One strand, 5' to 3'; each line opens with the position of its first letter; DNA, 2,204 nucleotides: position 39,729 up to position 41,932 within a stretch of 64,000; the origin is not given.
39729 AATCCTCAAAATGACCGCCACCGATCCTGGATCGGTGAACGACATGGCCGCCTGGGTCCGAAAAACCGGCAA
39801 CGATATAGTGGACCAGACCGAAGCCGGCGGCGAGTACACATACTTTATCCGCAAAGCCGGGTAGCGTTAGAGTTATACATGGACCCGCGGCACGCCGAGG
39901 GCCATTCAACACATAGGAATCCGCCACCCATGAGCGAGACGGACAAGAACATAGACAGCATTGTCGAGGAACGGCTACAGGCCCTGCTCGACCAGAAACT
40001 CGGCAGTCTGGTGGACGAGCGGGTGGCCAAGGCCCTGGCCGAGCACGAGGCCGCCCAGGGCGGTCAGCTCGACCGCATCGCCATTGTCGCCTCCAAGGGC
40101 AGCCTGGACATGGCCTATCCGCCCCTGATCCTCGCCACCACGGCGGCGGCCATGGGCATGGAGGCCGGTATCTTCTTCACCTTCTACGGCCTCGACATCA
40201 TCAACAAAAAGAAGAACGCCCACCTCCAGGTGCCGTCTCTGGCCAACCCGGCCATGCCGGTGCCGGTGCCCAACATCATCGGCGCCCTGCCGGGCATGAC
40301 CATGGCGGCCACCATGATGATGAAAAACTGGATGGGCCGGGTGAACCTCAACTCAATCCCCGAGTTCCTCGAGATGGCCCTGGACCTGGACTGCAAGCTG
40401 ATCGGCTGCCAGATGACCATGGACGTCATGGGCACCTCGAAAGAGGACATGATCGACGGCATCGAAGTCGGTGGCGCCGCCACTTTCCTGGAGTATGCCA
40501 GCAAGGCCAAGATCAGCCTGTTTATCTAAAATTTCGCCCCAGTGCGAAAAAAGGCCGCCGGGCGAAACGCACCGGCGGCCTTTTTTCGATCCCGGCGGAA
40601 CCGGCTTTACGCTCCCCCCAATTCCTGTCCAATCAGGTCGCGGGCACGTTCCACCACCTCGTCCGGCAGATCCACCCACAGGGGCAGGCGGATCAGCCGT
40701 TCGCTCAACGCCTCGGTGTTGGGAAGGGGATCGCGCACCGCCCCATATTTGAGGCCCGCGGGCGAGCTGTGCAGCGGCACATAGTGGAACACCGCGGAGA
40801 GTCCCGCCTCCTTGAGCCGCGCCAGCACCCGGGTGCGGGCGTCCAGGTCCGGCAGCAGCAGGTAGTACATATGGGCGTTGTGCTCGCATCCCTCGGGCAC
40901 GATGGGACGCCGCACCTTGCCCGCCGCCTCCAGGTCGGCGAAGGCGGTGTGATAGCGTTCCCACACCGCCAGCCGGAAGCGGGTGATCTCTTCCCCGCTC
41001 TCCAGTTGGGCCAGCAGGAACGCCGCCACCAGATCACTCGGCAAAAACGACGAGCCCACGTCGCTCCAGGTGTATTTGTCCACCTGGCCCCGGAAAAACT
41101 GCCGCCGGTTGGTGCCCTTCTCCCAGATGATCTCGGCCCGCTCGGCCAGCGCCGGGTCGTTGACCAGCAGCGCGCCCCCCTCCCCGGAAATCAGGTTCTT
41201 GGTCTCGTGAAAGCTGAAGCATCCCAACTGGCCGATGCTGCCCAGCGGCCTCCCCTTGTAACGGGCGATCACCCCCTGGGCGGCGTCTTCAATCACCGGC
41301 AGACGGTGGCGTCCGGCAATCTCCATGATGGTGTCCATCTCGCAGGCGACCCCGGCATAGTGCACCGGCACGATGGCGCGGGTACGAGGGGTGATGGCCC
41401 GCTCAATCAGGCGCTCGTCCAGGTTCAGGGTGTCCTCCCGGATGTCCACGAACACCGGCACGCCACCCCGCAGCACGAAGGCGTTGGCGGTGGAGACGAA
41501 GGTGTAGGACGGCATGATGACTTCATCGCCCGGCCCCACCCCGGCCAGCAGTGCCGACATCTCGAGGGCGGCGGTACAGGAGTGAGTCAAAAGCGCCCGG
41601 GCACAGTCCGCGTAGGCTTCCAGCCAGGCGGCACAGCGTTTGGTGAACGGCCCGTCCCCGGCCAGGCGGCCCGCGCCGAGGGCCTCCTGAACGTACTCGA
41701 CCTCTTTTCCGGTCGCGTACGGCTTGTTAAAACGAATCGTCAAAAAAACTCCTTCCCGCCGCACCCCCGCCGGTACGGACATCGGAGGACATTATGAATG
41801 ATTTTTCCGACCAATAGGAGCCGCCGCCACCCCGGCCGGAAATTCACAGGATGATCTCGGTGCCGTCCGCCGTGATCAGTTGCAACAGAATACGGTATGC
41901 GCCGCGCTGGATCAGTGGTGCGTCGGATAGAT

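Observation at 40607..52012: Arn/Gtr-style lipid-carrier glycan-modification island apparently fed by dTDP-Fuc4N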

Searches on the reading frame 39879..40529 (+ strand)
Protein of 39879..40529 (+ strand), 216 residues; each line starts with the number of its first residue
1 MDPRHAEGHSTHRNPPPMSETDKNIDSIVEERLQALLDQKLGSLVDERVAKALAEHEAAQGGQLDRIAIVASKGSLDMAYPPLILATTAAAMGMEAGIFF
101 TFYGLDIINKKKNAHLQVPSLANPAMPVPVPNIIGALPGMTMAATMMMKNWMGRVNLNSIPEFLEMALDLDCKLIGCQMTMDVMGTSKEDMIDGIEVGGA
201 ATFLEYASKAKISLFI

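Call 8: search_protein_families(library=pfam, proteins=[window:39879-40529:+], max_evalue=0.001)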
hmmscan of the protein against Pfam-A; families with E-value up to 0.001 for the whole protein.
window:39879-40529:+ (216 aa): 2 families
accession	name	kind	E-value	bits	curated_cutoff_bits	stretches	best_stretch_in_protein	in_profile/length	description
PF13686.11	DrsE_2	-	2.1e-47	161.4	25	1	66-215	4-156/156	DsrE/DsrF/DrsH-like family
PF02635.20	DsrE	-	2.1e-07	31.6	22.7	0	157-210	57-110/116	DsrE/DsrF-like family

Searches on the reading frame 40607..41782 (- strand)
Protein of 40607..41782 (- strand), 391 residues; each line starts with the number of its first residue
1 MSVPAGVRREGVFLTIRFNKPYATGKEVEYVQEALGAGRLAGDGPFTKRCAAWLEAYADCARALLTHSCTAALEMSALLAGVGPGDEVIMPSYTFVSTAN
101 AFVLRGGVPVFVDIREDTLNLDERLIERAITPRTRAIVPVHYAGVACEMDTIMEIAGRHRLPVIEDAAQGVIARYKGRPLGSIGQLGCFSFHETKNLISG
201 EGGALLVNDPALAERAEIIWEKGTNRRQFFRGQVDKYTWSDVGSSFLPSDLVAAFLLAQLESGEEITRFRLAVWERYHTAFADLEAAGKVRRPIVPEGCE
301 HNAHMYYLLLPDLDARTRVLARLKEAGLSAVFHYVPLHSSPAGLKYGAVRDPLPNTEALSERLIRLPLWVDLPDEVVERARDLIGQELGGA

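Call 4: search_protein_families(library=pfam, proteins=[window:40607-41782:-], max_evalue=0.01)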
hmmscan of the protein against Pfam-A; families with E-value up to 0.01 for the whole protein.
window:40607-41782:- (391 aa): 2 families
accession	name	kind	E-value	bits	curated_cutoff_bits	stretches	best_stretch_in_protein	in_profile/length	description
PF01041.23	DegT_DnrJ_EryC1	-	1.4e-91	307.8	19.8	1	25-379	5-354/360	DegT/DnrJ/EryC1/StrS aminotransferase family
PF00155.27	Aminotran_1_2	-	3.6e-06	26.8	19.7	1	41-164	42-183/361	Aminotransferase class I and II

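Call 5: search_protein_families(library=ncbifam, proteins=[window:40607-41782:-], max_evalue=0.01)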
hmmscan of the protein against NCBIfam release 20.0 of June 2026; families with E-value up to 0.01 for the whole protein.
window:40607-41782:- (391 aa): 25 families
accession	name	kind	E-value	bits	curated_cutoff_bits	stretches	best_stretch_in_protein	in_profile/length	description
NF008687.0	PRK11706.1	equivalog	4.8e-180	598.2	375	1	16-378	2-364/375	dTDP-4-amino-4,6-dideoxygalactose transaminase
TIGR02379.1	ECA_wecE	subfamily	5.4e-176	584.9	434.85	1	16-379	2-366/376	dTDP-4-amino-4,6-dideoxy-D-glucose transaminase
NF008658.2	PRK11658.1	equivalog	4.8e-61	206.5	631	1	17-380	6-369/379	UDP-4-amino-4-deoxy-L-arabinose aminotransferase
TIGR03588.1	PseC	equivalog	1.4e-60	205.2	423.5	1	24-380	10-372/380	UDP-4-amino-4,6-dideoxy-N-acetyl-beta-L-altrosamine transaminase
TIGR04181.1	NHT_00031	hypoth_equivalog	4.5e-55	187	420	1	17-367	2-357/359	LegC family aminotransferase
TIGR04427.1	PLP_DesI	equivalog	8.3e-40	137.1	650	1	29-384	36-379/390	dTDP-4-dehydro-6-deoxyglucose aminotransferase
NF011936.0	PRK15407.1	equivalog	9e-34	116.9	423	1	81-286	109-332/440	lipopolysaccharide biosynthesis protein RfbH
NF005816.0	PRK07682.1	equivalog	1.3e-08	33.9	620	1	63-166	93-202/390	aminotransferase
NF005817.0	PRK07683.1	equivalog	1.5e-08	33.7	575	1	63-156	92-187/387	aminotransferase A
NF006488.0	PRK08912.1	equivalog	4.5e-08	32.4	498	1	63-145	90-174/387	aminotransferase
NF004621.0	PRK05957.1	equivalog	1.2e-07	30.8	498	1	75-140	103-167/389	pyridoxal phosphate-dependent aminotransferase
NF004769.0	PRK06107.1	equivalog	1.1e-06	27.7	617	1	72-138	104-171/402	aspartate transaminase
NF041364.1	GntC_guanitoxin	equivalog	1.3e-06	27.6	415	1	62-167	62-174/356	guanitoxin biosynthesis PLP-dependent (S)-gamma-hydroxy-L-arginine cyclodehydratase GntC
NF005855.0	PRK07777.1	equivalog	1.5e-06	27.8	553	1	60-166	89-202/391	pyridoxal phosphate-dependent aminotransferase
NF006569.0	PRK09082.1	subfamily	2.7e-06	26.7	420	1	65-138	96-168/386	methionine aminotransferase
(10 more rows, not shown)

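Call 30: search_solved_structures(query=window:40607-41782:-, max_evalue=1e-30)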
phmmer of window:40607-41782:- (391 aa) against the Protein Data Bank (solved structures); distinct sequences matched with E-value up to 1e-30: 39.
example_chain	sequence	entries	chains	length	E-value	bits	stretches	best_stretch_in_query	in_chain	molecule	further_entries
4piw_A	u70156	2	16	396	1.6e-146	491.4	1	16-373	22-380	TDP-4-keto-6-deoxy-D-glucose transaminase family protein | dTDP-4-amino-4,6-dideoxygalactose transaminase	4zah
6blg_A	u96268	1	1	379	4.9e-146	489.8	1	16-373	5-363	dTDP-4-amino-4,6-dideoxygalactose transaminase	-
1mdo_A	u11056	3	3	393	5.3e-51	176.9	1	16-382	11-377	ArnB aminotransferase | UDP-4-amino-4-deoxy-L-arabinose--oxoglutarate aminotransferase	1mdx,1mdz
4lc3_A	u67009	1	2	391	5.6e-51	176.9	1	17-386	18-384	Putative UDP-4-amino-4-deoxy-l-arabinose--oxoglutarate aminotransferase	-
4oca_A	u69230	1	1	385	3.9e-50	174.1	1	16-381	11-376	UDP-4-amino-4-deoxy-L-arabinose--oxoglutarate aminotransferase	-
3bn1_A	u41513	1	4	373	5.5e-49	170.3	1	20-380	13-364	Perosamine synthetase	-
3dr7_A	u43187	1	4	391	6.4e-49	170.1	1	20-380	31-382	Putative perosamine synthetase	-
8sng_A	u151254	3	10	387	2.5e-48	168.1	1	17-383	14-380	UDP-4-amino-4-deoxy-L-arabinose--oxoglutarate aminotransferase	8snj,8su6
3dr4_A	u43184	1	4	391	4.4e-48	167.3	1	20-380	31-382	Putative perosamine synthetase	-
5uid_A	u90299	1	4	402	4.5e-47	164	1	25-379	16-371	Aminotransferase TlmJ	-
7b0d_A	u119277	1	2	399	5e-47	163.8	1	62-387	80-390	Glutamine--scyllo-inositol transaminase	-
7b0m_AAA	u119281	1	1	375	3.4e-45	157.8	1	21-286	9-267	Sugar aminotransferase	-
2oga_A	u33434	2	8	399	9.8e-45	156.3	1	34-373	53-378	Transaminase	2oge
8e77_A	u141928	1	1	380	1.6e-44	155.6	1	32-368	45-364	DegT/DnrJ/EryC1/StrS aminotransferase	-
8e75_A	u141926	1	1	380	1.6e-44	155.6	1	32-368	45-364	DegT/DnrJ/EryC1/StrS aminotransferase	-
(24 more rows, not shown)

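Call 62: search_solved_structures(query=window:40607-41782:-, max_evalue=1e-100, show_alignments=1)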
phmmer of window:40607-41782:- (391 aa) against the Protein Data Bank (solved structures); distinct sequences matched with E-value up to 1e-100: 2.
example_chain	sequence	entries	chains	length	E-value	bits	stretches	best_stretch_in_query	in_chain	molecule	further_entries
4piw_A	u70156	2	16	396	1.6e-146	491.4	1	16-373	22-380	TDP-4-keto-6-deoxy-D-glucose transaminase family protein | dTDP-4-amino-4,6-dideoxygalactose transaminase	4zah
6blg_A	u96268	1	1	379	4.9e-146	489.8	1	16-373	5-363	dTDP-4-amino-4,6-dideoxygalactose transaminase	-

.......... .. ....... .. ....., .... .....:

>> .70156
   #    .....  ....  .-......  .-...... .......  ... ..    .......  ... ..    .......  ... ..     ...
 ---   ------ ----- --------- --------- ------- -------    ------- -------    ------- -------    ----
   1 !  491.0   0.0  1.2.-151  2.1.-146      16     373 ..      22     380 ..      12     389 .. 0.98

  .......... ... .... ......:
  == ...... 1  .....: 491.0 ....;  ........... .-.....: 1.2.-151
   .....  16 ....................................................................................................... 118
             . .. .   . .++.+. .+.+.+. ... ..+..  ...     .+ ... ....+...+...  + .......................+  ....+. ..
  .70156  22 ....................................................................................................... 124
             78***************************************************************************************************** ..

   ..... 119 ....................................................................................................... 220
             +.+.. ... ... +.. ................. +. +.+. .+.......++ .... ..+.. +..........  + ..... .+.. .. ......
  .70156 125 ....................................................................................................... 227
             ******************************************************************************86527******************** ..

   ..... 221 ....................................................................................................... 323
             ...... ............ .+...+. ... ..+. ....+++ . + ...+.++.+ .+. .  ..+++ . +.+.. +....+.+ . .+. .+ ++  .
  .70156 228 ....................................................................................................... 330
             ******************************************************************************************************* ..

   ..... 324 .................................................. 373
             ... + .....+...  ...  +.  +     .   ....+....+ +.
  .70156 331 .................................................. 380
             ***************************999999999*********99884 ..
